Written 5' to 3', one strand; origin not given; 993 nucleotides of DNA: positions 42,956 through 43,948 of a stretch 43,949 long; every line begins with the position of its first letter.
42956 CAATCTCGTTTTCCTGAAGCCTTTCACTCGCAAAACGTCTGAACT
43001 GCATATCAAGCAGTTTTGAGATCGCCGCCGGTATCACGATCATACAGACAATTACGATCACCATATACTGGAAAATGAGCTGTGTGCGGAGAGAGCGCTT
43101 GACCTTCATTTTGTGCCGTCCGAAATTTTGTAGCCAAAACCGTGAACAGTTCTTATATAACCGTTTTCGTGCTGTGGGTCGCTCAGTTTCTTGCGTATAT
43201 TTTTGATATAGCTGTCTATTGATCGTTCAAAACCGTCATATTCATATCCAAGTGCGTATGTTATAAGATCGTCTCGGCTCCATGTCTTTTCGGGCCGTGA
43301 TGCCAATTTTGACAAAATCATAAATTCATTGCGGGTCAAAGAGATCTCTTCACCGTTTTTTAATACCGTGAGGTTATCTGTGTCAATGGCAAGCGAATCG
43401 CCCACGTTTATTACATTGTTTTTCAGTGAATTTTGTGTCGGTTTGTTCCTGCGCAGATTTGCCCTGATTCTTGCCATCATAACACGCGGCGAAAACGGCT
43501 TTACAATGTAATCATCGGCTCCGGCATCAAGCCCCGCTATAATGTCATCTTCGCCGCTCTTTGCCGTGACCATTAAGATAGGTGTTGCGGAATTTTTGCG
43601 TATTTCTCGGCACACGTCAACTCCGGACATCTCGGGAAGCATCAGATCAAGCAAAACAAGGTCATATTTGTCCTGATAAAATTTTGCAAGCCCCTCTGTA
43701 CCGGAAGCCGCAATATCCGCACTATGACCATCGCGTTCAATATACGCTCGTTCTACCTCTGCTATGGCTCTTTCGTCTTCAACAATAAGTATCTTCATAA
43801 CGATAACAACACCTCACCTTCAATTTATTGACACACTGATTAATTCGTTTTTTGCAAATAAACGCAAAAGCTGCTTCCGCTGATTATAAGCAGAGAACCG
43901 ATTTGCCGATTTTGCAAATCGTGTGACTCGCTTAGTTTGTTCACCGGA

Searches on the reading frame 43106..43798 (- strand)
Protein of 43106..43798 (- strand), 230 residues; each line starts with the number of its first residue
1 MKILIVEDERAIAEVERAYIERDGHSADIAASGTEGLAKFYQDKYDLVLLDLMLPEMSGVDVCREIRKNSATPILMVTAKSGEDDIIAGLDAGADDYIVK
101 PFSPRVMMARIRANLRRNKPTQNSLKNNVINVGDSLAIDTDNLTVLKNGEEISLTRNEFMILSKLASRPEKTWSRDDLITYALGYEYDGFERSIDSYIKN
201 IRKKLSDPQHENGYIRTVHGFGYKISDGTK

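Call 15: find_encoding_contigs(protein=window:43106-43798:-, flank=6000, max_places=10)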
Protein window:43106-43798:- (230 aa): no gene with exactly this product is on record in the collection.
